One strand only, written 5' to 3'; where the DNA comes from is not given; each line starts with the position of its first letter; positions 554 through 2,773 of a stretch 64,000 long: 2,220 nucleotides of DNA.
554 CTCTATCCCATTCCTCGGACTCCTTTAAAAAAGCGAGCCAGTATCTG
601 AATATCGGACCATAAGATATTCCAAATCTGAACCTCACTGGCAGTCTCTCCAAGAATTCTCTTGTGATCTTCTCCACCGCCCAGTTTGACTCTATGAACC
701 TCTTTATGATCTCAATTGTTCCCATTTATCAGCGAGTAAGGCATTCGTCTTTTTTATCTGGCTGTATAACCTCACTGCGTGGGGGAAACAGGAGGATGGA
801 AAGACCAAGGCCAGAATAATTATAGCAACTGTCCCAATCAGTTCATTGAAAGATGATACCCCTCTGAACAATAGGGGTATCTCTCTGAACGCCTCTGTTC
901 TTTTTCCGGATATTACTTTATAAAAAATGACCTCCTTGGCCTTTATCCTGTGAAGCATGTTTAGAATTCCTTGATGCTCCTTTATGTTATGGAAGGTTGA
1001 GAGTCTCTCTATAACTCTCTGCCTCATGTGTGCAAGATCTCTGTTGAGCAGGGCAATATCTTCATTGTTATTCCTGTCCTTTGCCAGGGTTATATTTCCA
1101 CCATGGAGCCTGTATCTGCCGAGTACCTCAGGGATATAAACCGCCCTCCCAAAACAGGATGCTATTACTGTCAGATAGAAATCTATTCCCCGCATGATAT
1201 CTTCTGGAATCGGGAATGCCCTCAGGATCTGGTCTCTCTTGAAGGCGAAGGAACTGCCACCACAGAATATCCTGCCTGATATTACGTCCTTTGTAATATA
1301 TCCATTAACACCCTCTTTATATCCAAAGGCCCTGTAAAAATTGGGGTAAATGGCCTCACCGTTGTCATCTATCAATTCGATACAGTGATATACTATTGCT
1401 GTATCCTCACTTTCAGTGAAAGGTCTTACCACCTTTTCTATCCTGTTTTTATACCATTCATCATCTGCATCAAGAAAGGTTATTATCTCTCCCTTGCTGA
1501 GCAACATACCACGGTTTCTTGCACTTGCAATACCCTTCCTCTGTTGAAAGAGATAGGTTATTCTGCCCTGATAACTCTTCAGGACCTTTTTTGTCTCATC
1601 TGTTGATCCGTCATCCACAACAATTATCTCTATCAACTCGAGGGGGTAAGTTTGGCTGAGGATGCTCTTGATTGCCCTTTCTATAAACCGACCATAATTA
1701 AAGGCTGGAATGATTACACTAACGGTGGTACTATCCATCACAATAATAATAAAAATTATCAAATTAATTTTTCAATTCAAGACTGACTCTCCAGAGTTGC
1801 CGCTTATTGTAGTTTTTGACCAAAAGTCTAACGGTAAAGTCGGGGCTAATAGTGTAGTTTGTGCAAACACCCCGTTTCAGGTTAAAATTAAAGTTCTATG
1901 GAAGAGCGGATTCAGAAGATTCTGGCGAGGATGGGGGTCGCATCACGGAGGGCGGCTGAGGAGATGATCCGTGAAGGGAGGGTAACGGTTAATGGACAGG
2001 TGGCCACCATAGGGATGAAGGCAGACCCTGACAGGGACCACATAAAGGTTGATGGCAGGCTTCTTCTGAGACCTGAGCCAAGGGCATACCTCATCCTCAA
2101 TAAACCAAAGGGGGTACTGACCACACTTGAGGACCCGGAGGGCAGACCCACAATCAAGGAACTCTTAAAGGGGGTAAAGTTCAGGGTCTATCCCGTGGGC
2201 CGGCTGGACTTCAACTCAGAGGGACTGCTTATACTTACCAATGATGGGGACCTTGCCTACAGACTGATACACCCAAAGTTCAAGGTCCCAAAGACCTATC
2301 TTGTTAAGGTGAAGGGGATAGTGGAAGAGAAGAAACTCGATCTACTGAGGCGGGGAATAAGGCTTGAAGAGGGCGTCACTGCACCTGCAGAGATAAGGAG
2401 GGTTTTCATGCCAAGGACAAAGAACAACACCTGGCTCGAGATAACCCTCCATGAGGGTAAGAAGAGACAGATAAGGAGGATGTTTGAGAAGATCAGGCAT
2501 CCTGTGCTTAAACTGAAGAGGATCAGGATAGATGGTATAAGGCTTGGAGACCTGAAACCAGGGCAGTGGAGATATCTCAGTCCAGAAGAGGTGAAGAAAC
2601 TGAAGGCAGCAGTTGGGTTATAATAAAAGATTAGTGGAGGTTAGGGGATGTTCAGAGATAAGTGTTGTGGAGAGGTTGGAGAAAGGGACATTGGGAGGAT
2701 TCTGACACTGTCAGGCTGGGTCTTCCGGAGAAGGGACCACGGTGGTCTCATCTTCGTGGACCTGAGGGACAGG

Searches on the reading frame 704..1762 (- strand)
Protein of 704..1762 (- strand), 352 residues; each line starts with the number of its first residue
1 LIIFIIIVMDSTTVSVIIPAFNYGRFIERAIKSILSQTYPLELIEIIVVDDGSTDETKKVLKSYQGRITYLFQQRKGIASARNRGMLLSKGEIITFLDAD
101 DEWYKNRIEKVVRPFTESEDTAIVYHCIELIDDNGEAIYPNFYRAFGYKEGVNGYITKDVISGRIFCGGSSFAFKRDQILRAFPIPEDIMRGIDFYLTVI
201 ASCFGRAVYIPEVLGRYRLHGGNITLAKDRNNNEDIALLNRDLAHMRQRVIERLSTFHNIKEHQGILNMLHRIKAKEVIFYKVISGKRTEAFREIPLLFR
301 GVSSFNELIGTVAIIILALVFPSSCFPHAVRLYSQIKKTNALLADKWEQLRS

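Call 52: search_protein_families(library=pfam, proteins=[window:704-1762:-])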
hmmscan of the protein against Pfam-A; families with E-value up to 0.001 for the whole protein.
window:704-1762:- (352 aa): 3 families
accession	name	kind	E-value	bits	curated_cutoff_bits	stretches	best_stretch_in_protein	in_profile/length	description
PF00535.33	Glycos_transf_2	-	2.1e-36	125.9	23.3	1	15-174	1-158/168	Glycosyl transferase family 2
PF10111.15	Glyco_tranf_2_2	-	2.1e-13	50.8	27.3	1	15-137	1-133/276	Glycosyltransferase like family 2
PF13641.12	Glyco_tranf_2_3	-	9.4e-13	49.1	27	1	14-176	3-168/230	Glycosyltransferase like family 2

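Call 66: find_encoding_contigs(protein=window:704-1762:-, flank=10000, max_places=2)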
Protein window:704-1762:- (352 aa): no gene with exactly this product is on record in the collection.
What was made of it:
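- Tried and rejected: One used a wrong start codon (call 66).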

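Call 84: find_encoding_contigs(protein=window:704-1738:-, flank=10000, max_places=3)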
Protein window:704-1738:- (344 aa): 4 contigs read that carry it; 3 places shown.
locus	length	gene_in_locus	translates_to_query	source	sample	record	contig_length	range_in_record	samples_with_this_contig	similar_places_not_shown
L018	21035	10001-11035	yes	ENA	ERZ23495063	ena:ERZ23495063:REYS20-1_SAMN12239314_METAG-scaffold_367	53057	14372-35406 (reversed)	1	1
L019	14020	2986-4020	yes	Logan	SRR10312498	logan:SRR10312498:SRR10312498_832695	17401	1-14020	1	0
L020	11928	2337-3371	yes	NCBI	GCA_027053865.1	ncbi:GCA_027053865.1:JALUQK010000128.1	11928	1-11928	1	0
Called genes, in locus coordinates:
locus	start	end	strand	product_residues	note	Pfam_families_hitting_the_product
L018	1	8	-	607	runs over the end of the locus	PF13230:GATase_4 (weak), PF13522:GATase_6, PF13537:GATase_7, PF01380:SIS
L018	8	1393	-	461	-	PF00483:NTP_transferase, PF01128:IspD (weak), PF12804:NTP_transf_3, PF25084:LbH_EIF2B, PF25087:GMPPB_C (weak), PF00132:Hexapep (weak), PF14602:Hexapep_2 (faint), PF00132:Hexapep (weak)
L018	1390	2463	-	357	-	PF00089:Trypsin, PF13365:Trypsin_2, PF17820:PDZ_6 (faint), PF00595:PDZ (faint), PF13180:PDZ_2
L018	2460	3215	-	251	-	PF20772:TACO1_YebC_N, PF01709:Transcrip_reg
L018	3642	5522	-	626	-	PF00111:Fer2, PF17650:RACo_linker, PF17651:Raco_middle, PF14574:RACo_C_ter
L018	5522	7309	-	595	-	-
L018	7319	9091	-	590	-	PF01336:tRNA_anti-codon, PF00152:tRNA-synt_2, PF01409:tRNA-synt_2d (faint), PF02938:GAD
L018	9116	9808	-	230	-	PF01479:S4, PF00849:PseudoU_synth_2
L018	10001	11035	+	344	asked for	PF00535:Glycos_transf_2, PF10111:Glyco_tranf_2_2, PF13641:Glyco_tranf_2_3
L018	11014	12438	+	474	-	PF27533:CapK_C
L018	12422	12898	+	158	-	PF00583:Acetyltransf_1, PF13673:Acetyltransf_10, PF13508:Acetyltransf_7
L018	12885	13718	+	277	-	PF05853:BKACE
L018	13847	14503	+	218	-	PF02535:Zip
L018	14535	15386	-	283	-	PF00781:DAGK_cat, PF19279:YegS_C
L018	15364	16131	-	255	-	PF03744:BioW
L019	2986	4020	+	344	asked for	PF00535:Glycos_transf_2, PF10111:Glyco_tranf_2_2, PF13641:Glyco_tranf_2_3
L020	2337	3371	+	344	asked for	PF00535:Glycos_transf_2, PF10111:Glyco_tranf_2_2, PF13641:Glyco_tranf_2_3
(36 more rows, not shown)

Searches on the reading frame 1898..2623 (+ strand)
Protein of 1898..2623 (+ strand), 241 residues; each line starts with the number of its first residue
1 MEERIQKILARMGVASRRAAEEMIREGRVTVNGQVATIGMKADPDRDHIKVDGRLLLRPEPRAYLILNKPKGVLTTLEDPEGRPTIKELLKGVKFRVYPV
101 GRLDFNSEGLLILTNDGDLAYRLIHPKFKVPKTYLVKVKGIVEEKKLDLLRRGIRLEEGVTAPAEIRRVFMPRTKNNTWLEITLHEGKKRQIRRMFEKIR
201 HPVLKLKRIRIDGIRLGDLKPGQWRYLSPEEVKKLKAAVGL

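Call 52: search_protein_families(library=pfam, proteins=[window:1898-2623:+])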
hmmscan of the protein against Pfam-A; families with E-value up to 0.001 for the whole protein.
window:1898-2623:+ (241 aa): 2 families
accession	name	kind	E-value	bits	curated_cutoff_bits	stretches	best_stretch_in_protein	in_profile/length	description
PF00849.27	PseudoU_synth_2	-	1.3e-26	94.1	26.8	1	64-197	2-151/152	RNA pseudouridylate synthase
PF01479.30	S4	-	3.1e-14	52.8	22.8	1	3-43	1-43/48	S4 domain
